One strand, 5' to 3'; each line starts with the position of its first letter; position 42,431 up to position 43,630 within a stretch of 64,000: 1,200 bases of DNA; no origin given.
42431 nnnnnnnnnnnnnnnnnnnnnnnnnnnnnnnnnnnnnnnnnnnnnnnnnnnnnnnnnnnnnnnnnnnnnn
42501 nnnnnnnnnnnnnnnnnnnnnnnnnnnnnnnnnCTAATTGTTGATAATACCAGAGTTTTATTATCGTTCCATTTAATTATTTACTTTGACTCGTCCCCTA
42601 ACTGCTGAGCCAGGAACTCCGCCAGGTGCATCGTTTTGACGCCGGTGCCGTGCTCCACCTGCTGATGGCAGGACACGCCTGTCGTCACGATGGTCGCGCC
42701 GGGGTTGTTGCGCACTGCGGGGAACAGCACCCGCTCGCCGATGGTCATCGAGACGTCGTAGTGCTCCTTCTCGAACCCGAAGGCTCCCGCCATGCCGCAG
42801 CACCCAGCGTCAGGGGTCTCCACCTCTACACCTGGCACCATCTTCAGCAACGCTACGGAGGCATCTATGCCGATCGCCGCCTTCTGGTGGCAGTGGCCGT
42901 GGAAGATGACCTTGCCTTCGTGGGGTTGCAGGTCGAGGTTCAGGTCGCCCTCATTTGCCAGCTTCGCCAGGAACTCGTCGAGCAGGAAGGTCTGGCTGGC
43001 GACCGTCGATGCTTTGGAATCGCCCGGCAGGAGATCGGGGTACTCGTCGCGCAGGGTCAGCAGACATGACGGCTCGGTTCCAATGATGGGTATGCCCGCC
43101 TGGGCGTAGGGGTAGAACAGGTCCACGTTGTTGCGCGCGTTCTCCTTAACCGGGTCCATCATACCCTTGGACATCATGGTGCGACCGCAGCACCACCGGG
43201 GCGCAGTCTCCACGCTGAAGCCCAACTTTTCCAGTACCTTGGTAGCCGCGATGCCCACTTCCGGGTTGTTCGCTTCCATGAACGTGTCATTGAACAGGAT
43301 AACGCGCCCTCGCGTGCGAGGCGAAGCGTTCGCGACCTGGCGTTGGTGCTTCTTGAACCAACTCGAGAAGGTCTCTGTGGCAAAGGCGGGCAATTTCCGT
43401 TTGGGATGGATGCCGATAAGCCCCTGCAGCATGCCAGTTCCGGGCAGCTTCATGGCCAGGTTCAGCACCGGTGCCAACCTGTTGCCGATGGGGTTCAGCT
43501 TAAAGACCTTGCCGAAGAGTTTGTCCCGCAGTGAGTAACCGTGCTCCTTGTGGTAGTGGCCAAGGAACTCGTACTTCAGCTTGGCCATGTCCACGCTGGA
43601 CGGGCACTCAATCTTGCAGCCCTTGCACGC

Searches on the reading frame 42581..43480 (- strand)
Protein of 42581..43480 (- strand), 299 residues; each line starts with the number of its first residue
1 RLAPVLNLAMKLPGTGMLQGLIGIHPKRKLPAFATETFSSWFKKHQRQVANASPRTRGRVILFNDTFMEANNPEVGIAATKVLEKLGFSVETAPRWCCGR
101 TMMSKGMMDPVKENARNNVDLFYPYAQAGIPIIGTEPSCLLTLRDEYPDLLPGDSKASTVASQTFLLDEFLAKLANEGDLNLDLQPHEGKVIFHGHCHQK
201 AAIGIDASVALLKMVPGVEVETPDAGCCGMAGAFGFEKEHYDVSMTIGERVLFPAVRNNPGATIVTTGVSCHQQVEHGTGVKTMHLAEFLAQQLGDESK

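Call 27: find_related_loci(query=window:42581-43480:-, collection=metagenome_contigs, flank=5000)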
Query window:42581-43480:- (299 aa) in metagenome_contigs; peptide patterns used: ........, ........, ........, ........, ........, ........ (x = any residue, [..] = any of these).
600 stretches matched a pattern (row limit reached: there are more); 569 encode a relative of the query (tblastn E <= 1e-3); the best 80 are kept; 80 distinct loci.
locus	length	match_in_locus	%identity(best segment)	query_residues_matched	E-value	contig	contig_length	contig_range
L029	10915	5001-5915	87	1-296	0e+0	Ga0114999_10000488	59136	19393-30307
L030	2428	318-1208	81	1-295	8e-180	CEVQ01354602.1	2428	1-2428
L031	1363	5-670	86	75-296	3e-143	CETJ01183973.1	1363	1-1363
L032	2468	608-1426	60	19-294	1e-115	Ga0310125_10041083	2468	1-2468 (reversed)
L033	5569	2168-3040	58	2-294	2e-109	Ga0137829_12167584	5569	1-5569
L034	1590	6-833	54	21-295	8e-107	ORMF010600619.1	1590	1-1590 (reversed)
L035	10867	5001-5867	53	1-290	4e-98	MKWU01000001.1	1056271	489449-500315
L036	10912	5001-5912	50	1-294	2e-96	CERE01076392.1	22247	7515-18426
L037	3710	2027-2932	50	1-294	8e-97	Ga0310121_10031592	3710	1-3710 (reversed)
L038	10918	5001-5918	50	1-294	8e-96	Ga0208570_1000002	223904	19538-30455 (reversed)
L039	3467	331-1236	51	1-294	2e-96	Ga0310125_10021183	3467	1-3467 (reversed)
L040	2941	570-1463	51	1-294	3e-97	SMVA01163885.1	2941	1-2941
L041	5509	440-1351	51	1-294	4e-95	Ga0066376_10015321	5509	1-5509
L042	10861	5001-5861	51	1-290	7e-95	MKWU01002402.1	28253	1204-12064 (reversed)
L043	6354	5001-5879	49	1-294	1e-93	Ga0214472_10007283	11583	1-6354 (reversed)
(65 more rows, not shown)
